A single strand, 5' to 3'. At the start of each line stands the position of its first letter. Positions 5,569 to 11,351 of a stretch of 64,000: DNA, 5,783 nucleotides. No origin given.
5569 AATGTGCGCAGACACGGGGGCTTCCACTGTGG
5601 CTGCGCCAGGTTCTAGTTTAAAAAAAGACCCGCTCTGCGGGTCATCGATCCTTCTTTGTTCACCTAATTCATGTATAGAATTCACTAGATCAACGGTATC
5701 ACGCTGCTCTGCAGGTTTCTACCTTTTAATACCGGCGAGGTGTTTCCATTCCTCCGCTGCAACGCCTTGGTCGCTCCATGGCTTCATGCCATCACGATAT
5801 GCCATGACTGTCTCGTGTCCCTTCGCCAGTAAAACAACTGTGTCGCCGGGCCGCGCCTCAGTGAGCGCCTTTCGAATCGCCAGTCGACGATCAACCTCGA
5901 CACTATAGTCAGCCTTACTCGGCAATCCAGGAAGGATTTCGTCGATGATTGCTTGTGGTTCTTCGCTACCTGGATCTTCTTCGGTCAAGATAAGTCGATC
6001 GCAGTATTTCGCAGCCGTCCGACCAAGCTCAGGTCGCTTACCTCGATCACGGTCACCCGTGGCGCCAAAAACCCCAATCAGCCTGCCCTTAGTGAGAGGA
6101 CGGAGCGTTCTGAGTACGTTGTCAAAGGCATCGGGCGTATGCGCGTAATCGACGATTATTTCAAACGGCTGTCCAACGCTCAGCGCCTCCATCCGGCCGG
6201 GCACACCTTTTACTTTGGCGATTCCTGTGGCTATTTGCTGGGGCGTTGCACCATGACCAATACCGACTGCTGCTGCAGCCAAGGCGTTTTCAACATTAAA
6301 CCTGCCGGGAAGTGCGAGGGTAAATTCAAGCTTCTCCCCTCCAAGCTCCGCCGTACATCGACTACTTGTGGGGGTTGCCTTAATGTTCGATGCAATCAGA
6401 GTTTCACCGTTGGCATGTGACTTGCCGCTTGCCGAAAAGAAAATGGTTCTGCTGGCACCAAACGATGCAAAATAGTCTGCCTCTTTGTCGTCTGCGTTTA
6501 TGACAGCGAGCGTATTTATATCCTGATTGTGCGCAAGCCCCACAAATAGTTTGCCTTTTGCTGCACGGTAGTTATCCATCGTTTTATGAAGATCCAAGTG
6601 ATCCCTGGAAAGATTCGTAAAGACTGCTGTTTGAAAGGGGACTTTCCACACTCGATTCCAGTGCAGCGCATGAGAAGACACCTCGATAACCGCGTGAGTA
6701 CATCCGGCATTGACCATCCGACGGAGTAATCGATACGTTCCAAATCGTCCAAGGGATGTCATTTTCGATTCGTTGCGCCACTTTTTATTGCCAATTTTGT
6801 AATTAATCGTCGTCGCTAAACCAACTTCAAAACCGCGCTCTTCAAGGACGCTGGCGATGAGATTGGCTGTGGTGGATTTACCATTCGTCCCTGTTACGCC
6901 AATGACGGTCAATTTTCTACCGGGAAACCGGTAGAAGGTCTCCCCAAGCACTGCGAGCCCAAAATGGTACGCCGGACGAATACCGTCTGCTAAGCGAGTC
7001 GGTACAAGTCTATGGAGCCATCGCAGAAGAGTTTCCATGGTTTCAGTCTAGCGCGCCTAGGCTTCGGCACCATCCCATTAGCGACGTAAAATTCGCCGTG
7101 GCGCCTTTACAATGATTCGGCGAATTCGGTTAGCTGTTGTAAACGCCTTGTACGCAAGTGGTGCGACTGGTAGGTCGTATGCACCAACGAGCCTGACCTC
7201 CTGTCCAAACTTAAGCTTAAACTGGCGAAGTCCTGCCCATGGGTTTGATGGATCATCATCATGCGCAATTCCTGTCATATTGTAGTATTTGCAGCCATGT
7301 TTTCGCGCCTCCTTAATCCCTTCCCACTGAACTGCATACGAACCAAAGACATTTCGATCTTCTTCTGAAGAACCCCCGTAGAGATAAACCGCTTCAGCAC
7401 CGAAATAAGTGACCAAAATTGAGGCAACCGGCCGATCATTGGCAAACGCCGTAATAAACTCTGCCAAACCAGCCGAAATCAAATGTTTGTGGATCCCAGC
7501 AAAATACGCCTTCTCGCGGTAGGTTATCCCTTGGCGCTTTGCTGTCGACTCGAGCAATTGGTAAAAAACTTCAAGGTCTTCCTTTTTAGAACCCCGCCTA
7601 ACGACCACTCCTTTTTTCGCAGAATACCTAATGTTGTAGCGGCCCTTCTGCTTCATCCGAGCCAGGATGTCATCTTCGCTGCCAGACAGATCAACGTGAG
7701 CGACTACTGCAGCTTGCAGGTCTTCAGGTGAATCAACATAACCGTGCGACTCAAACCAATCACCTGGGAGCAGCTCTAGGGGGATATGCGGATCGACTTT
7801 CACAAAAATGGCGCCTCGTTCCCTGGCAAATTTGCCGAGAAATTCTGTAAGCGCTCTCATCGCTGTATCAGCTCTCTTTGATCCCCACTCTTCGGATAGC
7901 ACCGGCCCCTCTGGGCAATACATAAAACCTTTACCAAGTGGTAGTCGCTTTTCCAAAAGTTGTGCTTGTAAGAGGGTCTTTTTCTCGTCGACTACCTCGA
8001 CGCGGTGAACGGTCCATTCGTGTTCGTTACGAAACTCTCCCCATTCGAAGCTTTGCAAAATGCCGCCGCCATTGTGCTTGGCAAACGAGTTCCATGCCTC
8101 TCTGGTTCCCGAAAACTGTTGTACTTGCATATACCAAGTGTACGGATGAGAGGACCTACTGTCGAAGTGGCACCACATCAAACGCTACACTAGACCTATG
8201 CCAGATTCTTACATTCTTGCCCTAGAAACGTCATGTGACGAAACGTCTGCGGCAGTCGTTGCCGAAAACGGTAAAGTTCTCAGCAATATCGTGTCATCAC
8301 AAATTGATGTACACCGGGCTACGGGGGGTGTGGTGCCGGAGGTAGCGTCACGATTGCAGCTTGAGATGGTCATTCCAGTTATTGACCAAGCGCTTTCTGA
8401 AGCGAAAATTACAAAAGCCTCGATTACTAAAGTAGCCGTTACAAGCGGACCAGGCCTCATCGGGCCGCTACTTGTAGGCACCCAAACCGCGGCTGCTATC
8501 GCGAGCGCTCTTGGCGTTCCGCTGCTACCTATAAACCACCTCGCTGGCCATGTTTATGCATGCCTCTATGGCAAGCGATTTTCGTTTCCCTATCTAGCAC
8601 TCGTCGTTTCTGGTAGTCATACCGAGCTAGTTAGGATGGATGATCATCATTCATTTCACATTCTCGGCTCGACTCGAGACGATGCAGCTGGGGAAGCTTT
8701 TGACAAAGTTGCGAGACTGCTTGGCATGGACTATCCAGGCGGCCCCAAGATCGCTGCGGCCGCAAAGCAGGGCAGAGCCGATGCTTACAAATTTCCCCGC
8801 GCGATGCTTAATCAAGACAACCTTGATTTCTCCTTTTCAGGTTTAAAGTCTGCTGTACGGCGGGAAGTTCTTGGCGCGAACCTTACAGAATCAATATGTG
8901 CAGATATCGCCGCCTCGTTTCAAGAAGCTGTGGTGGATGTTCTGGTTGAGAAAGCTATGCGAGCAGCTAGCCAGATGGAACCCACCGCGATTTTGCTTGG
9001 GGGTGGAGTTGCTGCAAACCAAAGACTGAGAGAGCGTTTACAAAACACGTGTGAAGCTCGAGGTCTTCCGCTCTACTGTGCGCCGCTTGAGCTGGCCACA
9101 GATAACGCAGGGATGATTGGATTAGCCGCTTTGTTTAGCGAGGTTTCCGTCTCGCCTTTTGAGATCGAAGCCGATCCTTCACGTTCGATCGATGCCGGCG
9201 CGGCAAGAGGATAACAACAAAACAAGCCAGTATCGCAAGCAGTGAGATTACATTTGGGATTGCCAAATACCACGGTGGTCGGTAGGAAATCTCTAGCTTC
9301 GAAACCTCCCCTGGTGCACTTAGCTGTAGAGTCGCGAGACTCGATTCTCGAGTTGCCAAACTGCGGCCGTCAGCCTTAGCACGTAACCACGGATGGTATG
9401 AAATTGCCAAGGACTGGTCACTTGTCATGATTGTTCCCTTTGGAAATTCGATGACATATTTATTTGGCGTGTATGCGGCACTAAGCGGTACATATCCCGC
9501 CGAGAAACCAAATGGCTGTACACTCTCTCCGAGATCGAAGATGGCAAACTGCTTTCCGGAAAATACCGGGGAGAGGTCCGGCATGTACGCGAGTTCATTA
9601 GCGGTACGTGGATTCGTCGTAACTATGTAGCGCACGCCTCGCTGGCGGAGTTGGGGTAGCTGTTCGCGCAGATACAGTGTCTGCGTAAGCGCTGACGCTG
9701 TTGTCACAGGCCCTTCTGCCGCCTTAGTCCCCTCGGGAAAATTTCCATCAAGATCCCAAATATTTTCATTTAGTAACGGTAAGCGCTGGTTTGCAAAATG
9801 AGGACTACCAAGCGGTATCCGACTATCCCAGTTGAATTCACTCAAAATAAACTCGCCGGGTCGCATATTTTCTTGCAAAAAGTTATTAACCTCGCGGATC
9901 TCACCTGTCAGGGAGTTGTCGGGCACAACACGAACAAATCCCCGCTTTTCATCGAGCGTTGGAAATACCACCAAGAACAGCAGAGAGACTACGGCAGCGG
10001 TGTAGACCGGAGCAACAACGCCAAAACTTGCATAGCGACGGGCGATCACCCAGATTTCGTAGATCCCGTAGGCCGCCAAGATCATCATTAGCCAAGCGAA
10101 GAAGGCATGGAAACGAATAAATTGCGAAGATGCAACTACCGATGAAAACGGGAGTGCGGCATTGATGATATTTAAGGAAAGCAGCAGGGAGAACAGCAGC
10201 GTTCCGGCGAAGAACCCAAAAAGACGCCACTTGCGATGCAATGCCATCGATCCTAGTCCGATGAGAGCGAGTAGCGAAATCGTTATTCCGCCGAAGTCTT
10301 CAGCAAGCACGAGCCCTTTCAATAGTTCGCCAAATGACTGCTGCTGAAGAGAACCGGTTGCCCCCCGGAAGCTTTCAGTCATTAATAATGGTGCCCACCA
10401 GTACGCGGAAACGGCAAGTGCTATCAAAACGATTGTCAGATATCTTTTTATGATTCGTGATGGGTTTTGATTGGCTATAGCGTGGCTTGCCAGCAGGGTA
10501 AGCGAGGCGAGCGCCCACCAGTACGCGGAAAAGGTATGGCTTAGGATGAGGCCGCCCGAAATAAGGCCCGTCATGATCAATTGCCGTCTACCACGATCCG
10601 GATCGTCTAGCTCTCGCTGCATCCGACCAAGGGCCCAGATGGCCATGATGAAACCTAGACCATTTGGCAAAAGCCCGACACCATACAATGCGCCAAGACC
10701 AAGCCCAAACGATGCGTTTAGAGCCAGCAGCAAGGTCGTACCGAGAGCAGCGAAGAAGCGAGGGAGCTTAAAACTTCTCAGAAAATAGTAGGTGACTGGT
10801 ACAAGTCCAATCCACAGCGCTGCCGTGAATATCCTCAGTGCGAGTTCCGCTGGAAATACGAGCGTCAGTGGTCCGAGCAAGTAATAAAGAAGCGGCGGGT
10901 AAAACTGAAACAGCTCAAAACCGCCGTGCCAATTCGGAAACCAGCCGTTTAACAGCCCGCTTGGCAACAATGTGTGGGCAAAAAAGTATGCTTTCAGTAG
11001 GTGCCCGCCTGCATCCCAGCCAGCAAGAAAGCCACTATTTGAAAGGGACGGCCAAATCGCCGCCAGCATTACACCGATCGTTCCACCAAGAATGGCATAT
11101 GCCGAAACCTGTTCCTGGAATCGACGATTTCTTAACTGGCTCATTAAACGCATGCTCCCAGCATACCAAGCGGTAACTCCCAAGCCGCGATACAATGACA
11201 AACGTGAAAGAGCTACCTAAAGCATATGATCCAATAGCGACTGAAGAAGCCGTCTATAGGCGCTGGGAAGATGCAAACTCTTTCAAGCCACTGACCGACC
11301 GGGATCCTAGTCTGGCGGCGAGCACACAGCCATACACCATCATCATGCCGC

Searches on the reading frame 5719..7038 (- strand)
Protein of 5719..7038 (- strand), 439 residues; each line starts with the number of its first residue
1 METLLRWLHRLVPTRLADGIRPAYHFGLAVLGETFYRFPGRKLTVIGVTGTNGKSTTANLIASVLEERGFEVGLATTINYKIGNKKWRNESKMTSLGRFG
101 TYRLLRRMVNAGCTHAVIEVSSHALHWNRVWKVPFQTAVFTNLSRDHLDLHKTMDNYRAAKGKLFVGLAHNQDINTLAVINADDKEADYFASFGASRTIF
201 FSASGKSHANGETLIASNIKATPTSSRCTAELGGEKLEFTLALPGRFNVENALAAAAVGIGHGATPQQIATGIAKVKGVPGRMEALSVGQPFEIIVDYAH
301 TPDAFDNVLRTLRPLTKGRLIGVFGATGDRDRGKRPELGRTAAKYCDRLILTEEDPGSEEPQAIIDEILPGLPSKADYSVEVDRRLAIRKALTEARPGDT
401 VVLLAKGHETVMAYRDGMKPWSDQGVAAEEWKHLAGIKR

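Call 7: search_protein_families(library=pfam, proteins=[window:5719-7038:-], max_evalue=0.001)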
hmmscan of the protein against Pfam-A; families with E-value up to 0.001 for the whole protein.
window:5719-7038:- (439 aa): 2 families
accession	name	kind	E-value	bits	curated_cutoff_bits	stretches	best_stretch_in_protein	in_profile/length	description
PF08245.18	Mur_ligase_M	-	2.2e-48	165.3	24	1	48-258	1-199/200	Mur ligase middle domain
PF02875.26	Mur_ligase_C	-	1.3e-31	110.5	28.4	1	281-407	1-127/127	Mur ligase, glutamate ligase domain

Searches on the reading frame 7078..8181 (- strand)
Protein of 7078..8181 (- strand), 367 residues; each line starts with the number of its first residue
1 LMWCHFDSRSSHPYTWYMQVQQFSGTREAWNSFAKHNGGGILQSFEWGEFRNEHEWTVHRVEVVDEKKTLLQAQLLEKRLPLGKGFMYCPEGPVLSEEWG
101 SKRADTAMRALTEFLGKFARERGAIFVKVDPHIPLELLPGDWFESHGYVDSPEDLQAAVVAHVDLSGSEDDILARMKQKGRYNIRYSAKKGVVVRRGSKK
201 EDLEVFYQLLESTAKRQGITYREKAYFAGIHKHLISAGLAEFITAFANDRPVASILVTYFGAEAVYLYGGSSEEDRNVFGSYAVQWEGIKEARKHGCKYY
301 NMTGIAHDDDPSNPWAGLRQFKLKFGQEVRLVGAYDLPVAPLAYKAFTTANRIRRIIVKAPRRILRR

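Call 7: search_protein_families(library=pfam, proteins=[window:7078-8181:-], max_evalue=0.001)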
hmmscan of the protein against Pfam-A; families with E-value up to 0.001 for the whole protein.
window:7078-8181:- (367 aa): 2 families
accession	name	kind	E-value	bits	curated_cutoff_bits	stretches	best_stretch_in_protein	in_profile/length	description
PF02388.22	FemAB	-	1e-55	189.6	24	3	239-351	295-405/406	FemAB family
PF13480.13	Acetyltransf_6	-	1.9e-11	44.7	22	1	179-305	6-137/143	Acetyltransferase (GNAT) domain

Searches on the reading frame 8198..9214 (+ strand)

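Call 7: search_protein_families(library=pfam, proteins=[window:8198-9214:+], max_evalue=0.001)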
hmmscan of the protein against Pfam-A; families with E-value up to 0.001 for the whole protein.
window:8198-9214:+ (338 aa): 2 families
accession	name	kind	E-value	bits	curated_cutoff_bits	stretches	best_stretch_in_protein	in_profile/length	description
PF00814.31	TsaD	-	1.9e-90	303.6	24.8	1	26-308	1-263/264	tRNA N6-adenosine threonylcarbamoyltransferase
PF22521.2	HypF_C_2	-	4.1e-09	37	27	1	218-296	150-228/241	Carbamoyltransferase, Kae1-like Domain, second subdomain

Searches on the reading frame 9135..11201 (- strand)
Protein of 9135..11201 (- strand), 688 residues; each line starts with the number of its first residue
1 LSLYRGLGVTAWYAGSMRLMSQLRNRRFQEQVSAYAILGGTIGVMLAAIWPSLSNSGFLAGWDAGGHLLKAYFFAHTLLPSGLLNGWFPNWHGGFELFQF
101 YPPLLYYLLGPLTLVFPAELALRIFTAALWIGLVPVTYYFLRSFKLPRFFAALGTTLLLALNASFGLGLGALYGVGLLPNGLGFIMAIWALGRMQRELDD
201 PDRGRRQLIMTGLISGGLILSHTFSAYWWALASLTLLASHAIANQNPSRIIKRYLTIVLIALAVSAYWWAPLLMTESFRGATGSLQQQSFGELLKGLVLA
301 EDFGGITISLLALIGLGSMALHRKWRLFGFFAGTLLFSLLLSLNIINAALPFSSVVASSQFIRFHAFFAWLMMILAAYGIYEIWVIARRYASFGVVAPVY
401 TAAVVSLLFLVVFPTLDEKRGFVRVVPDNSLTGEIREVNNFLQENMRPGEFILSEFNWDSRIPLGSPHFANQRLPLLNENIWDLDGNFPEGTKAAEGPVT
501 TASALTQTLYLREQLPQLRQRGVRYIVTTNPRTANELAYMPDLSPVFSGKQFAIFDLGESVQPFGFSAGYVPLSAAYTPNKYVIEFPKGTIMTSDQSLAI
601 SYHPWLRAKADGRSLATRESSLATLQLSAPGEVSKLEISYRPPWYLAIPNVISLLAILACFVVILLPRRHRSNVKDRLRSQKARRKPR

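Call 7: search_protein_families(library=pfam, proteins=[window:9135-11201:-], max_evalue=0.001)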
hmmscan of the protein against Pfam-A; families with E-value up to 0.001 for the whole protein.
window:9135-11201:- (688 aa): 0 families

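Call 26: search_protein_families(library=pfam, proteins=[window:9135-11201:-], max_evalue=5)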
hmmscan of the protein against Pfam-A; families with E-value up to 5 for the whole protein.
window:9135-11201:- (688 aa): 0 families

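Call 79: search_protein_families(library=ncbifam, proteins=[window:9135-11201:-], max_evalue=0.00001)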
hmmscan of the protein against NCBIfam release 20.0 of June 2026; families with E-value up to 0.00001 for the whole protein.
window:9135-11201:- (688 aa): 0 families

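Call 80: search_solved_structures(query=window:9135-11201:-, max_evalue=10)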
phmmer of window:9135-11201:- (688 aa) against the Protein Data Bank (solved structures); distinct sequences matched with E-value up to 10: 0.
